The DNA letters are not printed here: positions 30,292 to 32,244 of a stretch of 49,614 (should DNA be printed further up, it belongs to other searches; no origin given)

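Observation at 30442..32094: Ser/Thr protein kinase domain fused to a Walker-A-less TadZ/CpaE-like domain as first gene of the pilus locus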

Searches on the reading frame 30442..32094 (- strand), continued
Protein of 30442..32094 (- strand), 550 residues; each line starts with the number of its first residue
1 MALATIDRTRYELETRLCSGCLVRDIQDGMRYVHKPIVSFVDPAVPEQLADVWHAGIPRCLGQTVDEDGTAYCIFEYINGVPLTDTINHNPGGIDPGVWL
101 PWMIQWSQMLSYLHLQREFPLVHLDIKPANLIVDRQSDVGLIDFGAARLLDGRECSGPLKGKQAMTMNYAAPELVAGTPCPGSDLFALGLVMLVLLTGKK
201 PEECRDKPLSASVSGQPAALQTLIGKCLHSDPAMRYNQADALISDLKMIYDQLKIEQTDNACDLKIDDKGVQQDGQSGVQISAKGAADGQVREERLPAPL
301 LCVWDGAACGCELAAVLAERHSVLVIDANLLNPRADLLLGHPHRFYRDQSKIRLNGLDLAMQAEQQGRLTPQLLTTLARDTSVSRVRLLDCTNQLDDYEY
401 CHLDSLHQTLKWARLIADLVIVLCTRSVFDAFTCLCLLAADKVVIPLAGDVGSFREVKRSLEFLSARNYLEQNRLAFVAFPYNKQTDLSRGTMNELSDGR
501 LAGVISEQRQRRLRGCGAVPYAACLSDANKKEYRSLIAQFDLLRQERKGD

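Call 81: search_protein_families(library=pfam, proteins=[L072:450-1598:-, L040:4183-6807:+, L048:4769-5200:+, L036:7921-8508:+, L048:2353-2781:+, L028:8477-9595:+, L044:17078-18079:+, L032:9241-10590:+, L032:10227-11111:+, L067:14879-16027:+], max_evalue=0.001)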
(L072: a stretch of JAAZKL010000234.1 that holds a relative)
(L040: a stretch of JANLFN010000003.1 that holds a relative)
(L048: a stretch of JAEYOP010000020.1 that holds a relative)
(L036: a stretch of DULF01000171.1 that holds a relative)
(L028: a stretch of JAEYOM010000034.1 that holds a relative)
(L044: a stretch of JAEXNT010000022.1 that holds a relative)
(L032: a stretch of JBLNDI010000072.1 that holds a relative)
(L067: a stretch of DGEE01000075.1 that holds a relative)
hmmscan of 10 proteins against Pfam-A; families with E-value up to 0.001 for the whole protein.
L072:450-1598:- (382 aa): 8 families
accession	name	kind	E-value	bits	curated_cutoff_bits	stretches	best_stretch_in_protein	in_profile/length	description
PF20434.5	BD-FAE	-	2.5e-10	40.7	26.8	1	147-338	11-214/215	BD-FAE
PF00326.27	Peptidase_S9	-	2.4e-09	37.5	22.6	1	176-379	9-209/213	Prolyl oligopeptidase family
PF00561.26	Abhydrolase_1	-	1.4e-08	35.2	25.8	1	151-274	2-122/245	alpha/beta hydrolase fold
PF02129.25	Peptidase_S15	-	2.8e-08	34.2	23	1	155-279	25-149/262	X-Pro dipeptidyl-peptidase (S15 family)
PF12146.15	Hydrolase_4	-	5.7e-08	32.8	27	1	150-272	5-122/239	Serine aminopeptidase, S33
PF12697.13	Abhydrolase_6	-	6.4e-08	34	26.3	1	152-367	1-213/217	Alpha/beta hydrolase family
PF08538.16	DUF1749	-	0.00015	21.4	24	0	205-265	83-146/299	Protein of unknown function (DUF1749)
PF03583.20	LIP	-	0.00017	21.5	23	0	316-362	218-264/286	Secretory lipase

L040:4183-6807:+ (874 aa): 2 families
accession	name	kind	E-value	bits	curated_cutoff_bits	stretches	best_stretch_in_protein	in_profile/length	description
PF07195.17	FliD_C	-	5.1e-50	170.5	25.4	1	580-862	2-236/236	Flagellar hook-associated protein 2 C-terminus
PF02465.23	FliD_N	-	4.7e-22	78.9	24.8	1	27-136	1-97/97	Flagellar hook-associated protein 2 N-terminus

L048:4769-5200:+ (143 aa): 1 family
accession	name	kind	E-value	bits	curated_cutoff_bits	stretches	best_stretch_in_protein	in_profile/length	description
PF02561.19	FliS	-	8.1e-40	136.1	26.7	1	7-119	1-115/115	Flagellar protein FliS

L036:7921-8508:+ (195 aa): 3 families
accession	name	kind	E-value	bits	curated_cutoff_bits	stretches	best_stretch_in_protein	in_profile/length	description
PF05130.17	FlgN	-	3.7e-17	63.5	30.5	1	42-181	2-141/147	FlgN protein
PF05400.18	FliT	-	2.4e-05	25.5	29.5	0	113-179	24-85/85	Flagellar protein FliT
PF03564.21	DUF1759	-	6.8e-05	23.3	25.4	0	129-179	69-119/148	Protein of unknown function (DUF1759)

L048:2353-2781:+ (142 aa): 1 family
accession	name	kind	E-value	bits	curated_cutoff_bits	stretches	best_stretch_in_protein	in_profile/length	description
PF03646.20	FlaG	-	2.1e-29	102.1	23.8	1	59-140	20-101/101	FlaG protein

L028:8477-9595:+ (372 aa): 2 families
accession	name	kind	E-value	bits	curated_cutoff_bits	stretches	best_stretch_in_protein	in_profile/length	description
PF04055.27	Radical_SAM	-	3.9e-08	34.1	29.5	1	52-118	3-71/166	Radical SAM superfamily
PF13353.11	Fer4_12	-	0.00045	21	22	1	44-99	5-58/137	4Fe-4S single cluster domain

L044:17078-18079:+ (333 aa): 4 families
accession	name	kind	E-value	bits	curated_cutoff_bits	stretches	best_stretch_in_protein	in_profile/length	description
PF12833.13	HTH_18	-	7.9e-26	90.6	33.6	1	251-329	1-79/80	Helix-turn-helix domain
PF00165.29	HTH_AraC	-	3.8e-22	78.3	26.6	2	238-278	1-41/42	Bacterial regulatory helix-turn-helix proteins, AraC family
PF02311.25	AraC_binding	-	4.6e-09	36.5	21.1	1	70-134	12-76/135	AraC-like ligand binding domain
PF07883.17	Cupin_2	-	2.4e-08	34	27.2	1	73-131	10-68/70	Cupin domain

L032:9241-10590:+ (449 aa): 1 family
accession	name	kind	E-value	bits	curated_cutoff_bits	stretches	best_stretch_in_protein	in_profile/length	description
PF00330.25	Aconitase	-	1.5e-107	360.9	28.7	1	38-441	2-463/463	Aconitase family (aconitate hydratase)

L032:10227-11111:+ (294 aa): 1 family
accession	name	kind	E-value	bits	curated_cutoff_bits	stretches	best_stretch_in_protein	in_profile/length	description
PF00694.25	Aconitase_C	-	5.5e-19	69.2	22.8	1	175-233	67-126/131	Aconitase C-terminal domain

L067:14879-16027:+ (382 aa): 1 family
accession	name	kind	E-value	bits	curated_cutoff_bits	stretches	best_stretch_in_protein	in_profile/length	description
PF00180.25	Iso_dh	-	5.9e-144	480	27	1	24-372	1-347/348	Isocitrate/isopropylmalate dehydrogenase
